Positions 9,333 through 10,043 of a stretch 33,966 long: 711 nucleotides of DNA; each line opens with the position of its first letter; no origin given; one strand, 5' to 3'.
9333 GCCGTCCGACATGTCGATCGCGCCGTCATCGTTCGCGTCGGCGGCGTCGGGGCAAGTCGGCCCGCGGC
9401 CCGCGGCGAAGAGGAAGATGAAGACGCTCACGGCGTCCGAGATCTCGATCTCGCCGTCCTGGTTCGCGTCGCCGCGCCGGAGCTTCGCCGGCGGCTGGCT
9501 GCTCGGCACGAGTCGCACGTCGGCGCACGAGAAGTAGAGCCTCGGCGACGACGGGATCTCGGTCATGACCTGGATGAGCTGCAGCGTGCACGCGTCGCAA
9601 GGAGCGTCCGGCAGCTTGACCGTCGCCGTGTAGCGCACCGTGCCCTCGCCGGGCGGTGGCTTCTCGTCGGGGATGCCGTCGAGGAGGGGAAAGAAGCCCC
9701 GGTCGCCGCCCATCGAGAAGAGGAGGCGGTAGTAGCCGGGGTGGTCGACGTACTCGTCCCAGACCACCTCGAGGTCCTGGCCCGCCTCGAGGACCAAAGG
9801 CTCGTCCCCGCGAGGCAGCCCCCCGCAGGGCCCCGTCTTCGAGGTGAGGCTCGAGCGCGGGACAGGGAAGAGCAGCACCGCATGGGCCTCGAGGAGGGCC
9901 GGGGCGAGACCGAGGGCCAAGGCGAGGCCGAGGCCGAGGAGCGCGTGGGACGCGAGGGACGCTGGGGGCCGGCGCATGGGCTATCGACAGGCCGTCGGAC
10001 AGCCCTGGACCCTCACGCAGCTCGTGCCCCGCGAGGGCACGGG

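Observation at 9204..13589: Two-gene operon pairing a secreted LTD-CotH kinase-like protein with a minimal AA10-like LPMO candidate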

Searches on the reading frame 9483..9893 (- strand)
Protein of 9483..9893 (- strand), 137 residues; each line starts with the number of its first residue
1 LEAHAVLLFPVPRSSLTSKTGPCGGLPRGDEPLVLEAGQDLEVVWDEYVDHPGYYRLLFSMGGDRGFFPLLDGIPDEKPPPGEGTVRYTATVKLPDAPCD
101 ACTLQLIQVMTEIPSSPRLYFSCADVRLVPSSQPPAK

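Call 20: search_protein_representatives(protein=window:9483-9893:-)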
Query: 137 residues. Proteins with E-value up to 0.001 (for the whole library): 1278; up to 1e-10: 531; up to 1e-30: 8. The best 150 are listed.
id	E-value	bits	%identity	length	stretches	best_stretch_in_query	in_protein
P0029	2.5e-47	176.9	59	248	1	3-132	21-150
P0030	2.7e-47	176.8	64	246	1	3-132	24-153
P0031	5.3e-42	159.6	60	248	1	3-129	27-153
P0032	1.2e-41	158.5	62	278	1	3-132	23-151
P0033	1.9e-41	157.8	56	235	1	2-133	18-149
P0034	1.7e-40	154.7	54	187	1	3-135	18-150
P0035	7.7e-35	136.4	57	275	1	3-135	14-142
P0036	8.9e-31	123.2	50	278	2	2-129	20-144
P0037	3.6e-29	118.0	48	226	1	3-134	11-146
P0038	4.8e-29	117.6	46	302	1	3-129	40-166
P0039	8.2e-29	116.8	48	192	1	11-131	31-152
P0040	1.5e-28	116.0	47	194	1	10-135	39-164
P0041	6.9e-28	113.8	50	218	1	3-134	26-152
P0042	8.1e-28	113.6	47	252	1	2-134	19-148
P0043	1.6e-27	112.6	48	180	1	3-136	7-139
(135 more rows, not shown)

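Call 30: search_solved_structures(query=A3, max_evalue=10, show_alignments=5)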
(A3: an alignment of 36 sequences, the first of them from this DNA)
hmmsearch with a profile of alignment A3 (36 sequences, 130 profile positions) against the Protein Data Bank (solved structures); distinct sequences matched with E-value up to 10: 9.
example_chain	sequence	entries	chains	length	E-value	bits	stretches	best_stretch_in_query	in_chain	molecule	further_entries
4oy7_A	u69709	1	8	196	2.7e-05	27.4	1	30-125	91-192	Putative secreted cellulose binding protein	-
5msz_A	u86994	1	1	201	7.8e-05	25.9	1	29-126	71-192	Thermobia domestica domestica AA15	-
4opb_A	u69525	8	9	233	0.0019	21.5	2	28-58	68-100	Predicted protein | AoAA13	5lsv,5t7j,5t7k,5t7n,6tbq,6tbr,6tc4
4b5q_A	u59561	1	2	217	0.11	15.8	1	27-127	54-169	GLYCOSIDE HYDROLASE FAMILY 61 PROTEIN D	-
4l3a_A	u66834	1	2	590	0.29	14.4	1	32-111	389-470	Internalin K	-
6vaa_B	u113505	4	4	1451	1.7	11.9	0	95-121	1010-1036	Fanconi anemia group D2 protein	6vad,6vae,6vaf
7kzq_V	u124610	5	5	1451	1.7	11.9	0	95-121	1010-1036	Fanconi anemia group D2 protein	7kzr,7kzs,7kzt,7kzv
7ay1_B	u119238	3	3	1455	1.7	11.9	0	95-121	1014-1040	Fanconi anemia group D2 protein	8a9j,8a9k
7zf1_B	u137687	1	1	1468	1.7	11.9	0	95-121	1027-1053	Fanconi anemia group D2 protein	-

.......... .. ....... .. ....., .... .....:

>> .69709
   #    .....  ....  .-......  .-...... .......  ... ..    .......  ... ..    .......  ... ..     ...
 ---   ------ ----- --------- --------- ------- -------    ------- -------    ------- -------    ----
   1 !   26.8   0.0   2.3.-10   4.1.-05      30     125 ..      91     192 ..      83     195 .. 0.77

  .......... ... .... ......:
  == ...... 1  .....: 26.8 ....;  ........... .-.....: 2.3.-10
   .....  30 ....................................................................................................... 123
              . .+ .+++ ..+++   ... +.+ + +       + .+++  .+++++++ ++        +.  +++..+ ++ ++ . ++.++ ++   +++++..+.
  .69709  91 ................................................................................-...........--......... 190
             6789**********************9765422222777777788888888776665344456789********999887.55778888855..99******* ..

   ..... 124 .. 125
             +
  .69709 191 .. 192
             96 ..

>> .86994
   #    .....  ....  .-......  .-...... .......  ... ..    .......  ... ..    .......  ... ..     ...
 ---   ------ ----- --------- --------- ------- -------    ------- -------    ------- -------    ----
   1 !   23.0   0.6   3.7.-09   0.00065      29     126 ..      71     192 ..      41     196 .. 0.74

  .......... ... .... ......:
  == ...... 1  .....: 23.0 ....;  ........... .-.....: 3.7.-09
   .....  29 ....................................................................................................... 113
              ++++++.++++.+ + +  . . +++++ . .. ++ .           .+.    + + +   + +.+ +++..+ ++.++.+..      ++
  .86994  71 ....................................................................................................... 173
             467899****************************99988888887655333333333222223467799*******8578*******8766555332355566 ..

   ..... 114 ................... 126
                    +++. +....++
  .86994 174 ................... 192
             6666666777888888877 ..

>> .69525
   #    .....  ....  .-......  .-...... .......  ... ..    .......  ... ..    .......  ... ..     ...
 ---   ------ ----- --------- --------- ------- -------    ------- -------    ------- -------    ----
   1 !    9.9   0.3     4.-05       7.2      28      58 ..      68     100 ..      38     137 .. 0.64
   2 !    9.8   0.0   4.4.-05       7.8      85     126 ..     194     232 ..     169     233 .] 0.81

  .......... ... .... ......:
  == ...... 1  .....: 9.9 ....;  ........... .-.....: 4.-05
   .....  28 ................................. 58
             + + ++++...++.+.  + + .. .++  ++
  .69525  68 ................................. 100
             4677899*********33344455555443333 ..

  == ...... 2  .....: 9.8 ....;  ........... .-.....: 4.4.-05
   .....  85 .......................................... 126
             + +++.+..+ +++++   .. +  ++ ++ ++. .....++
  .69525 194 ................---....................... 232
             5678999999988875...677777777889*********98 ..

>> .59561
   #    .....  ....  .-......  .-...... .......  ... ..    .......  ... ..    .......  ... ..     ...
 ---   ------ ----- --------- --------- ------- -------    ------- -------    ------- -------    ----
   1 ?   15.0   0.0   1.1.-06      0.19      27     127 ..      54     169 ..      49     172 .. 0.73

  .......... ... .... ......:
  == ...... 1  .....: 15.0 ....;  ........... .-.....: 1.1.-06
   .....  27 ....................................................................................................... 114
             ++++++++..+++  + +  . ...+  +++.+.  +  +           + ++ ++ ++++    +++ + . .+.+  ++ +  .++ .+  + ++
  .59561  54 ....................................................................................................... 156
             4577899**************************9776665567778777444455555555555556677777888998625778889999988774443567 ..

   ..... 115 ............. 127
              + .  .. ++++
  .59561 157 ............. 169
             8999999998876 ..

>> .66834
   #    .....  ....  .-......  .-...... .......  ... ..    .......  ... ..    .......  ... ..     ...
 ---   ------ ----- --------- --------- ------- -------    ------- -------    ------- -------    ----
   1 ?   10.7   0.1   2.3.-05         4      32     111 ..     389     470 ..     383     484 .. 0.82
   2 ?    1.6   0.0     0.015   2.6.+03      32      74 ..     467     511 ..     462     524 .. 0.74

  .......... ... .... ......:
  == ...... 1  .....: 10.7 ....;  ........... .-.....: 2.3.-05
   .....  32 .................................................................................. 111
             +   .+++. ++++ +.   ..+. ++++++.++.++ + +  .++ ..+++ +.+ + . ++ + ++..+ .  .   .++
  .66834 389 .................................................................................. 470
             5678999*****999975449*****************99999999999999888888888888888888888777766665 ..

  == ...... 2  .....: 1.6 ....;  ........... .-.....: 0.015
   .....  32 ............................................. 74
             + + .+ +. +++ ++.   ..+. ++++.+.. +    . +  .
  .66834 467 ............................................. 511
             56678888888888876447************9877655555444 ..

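Call 81: find_homologous_proteins(query=A3, max_evalue=0.001)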
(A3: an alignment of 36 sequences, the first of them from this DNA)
Query A3 (36 sequences) (129 aa, profile of the alignment): 625 proteins with E <= 0.001 among 1248 candidates; the best 120 are listed.
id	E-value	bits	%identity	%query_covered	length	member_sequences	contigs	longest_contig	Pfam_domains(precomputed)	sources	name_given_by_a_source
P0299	1.5e-47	179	50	97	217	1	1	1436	PF20238.5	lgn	-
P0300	3.6e-46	174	40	98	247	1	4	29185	PF03067.22,PF20238.5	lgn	-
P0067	7.3e-46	173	45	100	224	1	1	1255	PF20238.5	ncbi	-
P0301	1.8e-45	172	49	97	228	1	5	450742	PF03067.22,PF20238.5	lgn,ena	-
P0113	2.6e-45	171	35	100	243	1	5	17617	PF03067.22,PF20238.5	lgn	-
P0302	2.7e-45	171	45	91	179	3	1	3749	PF03067.22,PF20238.5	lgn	-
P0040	7.3e-45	170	48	91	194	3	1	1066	PF03067.22,PF20238.5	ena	-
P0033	1.3e-44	169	57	100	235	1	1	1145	PF20238.5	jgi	jgi:hypothetical protein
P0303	1.5e-44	169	44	98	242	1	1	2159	PF20238.5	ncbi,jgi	jgi:hypothetical protein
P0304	1.8e-44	169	42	100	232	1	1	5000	PF03067.22,PF20238.5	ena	-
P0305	1.8e-44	169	41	97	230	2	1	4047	PF20238.5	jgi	-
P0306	2.4e-44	168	48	97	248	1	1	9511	PF20238.5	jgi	jgi:hypothetical protein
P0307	2.9e-44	168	41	99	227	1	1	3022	PF03067.22,PF20238.5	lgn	-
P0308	3.2e-44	168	48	88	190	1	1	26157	PF03067.22,PF20238.5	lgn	-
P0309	3.4e-44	168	44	100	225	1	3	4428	PF03067.22,PF20238.5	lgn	-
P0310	4.1e-44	168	42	100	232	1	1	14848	PF03067.22,PF20238.5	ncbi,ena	-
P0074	4.4e-44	168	46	88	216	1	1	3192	PF03067.22,PF20238.5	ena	-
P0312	4.6e-44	167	41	86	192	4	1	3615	PF03067.22,PF20238.5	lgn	-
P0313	4.7e-44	167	41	100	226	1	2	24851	PF03067.22,PF20238.5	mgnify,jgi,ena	mgnify:CR=1 FL=1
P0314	5.2e-44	167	44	86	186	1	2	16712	PF03067.22,PF20238.5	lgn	-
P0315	5.7e-44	167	44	98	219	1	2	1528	PF03067.22,PF20238.5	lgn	-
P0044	7.1e-44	167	44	98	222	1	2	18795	PF03067.22,PF20238.5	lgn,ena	-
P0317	7.2e-44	167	48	98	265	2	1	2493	PF03067.22,PF20238.5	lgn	-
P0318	7.4e-44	167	39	100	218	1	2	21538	PF03067.22,PF20238.5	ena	-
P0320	8.9e-44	167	42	100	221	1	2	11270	PF03067.22,PF20238.5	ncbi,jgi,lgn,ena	jgi:hypothetical protein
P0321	9.1e-44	167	42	100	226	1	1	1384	PF03067.22,PF20238.5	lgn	-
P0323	1.2e-43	166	50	91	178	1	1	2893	PF03067.22,PF20238.5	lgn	-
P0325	1.3e-43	166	48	91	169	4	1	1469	PF03067.22,PF20238.5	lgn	-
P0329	2.3e-43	165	43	91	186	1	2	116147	PF03067.22,PF20238.5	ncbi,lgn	ncbi:MAG: SCE4755 family polysaccharide monooxygenase-like protein [Bdellovibrionales bacterium]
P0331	2.3e-43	165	50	91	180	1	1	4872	PF03067.22,PF20238.5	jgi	-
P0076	2.6e-43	165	45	91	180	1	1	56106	PF03067.22,PF20238.5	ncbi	-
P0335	4.4e-43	164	43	96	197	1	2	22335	PF03067.22,PF20238.5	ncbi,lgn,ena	ncbi:MAG: SCE4755 family polysaccharide monooxygenase-like protein [Bdellovibrionota bacterium]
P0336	5.0e-43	164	46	95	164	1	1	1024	PF03067.22,PF20238.5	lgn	-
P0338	5.7e-43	164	40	97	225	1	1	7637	PF03067.22,PF20238.5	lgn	-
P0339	5.8e-43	164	47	95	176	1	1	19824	PF03067.22,PF20238.5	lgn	-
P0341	6.4e-43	164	45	94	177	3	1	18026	PF03067.22,PF20238.5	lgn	-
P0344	8.1e-43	163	48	85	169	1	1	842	PF03067.22,PF20238.5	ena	-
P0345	8.7e-43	163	50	91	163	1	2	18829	PF03067.22,PF20238.5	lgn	-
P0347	9.4e-43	163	52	88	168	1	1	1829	PF03067.22,PF20238.5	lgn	-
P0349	9.5e-43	163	43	100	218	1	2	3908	PF03067.22,PF20238.5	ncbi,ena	-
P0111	1.1e-42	163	37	98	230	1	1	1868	PF03067.22,PF20238.5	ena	-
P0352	1.2e-42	163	48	85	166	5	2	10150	PF03067.22,PF20238.5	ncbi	-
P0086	1.3e-42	163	44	91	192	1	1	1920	PF03067.22,PF20238.5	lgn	-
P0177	1.3e-42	163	40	91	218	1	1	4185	PF03067.22,PF20238.5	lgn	-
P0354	1.4e-42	163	45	95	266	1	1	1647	PF03067.22,PF20238.5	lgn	-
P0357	1.7e-42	162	44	98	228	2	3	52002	PF03067.22,PF20238.5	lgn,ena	-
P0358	1.7e-42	162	45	85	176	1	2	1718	PF03067.22,PF20238.5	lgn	-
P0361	2.1e-42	162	45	100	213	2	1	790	PF03067.22,PF20238.5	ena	-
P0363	2.3e-42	162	48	91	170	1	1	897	PF03067.22,PF20238.5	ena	-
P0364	2.3e-42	162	45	97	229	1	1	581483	PF03067.22,PF20238.5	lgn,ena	-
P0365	2.4e-42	162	46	91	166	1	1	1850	PF03067.22,PF03443.21,PF20238.5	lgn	-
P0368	3.0e-42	162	46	91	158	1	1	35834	PF03067.22,PF20238.5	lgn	-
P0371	3.6e-42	161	45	91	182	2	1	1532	PF03067.22,PF20238.5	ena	-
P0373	4.0e-42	161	44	91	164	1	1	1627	PF03067.22,PF20238.5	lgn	-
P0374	4.2e-42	161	41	99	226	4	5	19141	PF03067.22,PF20238.5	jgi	jgi:hypothetical protein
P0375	4.2e-42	161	46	91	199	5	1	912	PF03067.22,PF20238.5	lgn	-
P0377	4.6e-42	161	51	91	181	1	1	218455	PF03067.22,PF20238.5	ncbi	-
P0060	4.9e-42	161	47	98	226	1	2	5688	PF03067.22,PF20238.5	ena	-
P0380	4.9e-42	161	46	92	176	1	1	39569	PF03067.22,PF20238.5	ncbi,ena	-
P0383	5.6e-42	161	48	92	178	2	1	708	PF03067.22,PF20238.5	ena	-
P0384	5.8e-42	161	46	95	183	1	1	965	PF03067.22,PF20238.5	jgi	jgi:hypothetical protein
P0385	6.3e-42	161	45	91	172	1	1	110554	PF03067.22,PF20238.5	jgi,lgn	jgi:hypothetical protein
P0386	6.4e-42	161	46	91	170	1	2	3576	PF03067.22,PF20238.5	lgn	-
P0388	6.7e-42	160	47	92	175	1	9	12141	PF03067.22,PF20238.5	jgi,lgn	jgi:hypothetical protein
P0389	7.4e-42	160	46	95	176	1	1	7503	PF03067.22,PF20238.5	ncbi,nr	ncbi:MAG: lytic polysaccharide monooxygenase [Bdellovibrionales bacterium]|nr:lytic polysaccharide m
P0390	7.5e-42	160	43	91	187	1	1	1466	PF03067.22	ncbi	-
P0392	8.8e-42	160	43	93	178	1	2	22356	PF03067.22,PF03443.21,PF20238.5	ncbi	ncbi:MAG: SCE4755 family polysaccharide monooxygenase-like protein [Pseudobdellovibrio sp.]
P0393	9.2e-42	160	41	92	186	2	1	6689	PF03067.22,PF20238.5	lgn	-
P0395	9.3e-42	160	43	91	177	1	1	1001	PF03067.22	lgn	-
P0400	1.2e-41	160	45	91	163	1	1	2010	PF03067.22,PF20238.5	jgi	jgi:hypothetical protein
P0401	1.2e-41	160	45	91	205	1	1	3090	PF03067.22,PF20238.5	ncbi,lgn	-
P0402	1.3e-41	160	47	86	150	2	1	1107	PF03067.22,PF20238.5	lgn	-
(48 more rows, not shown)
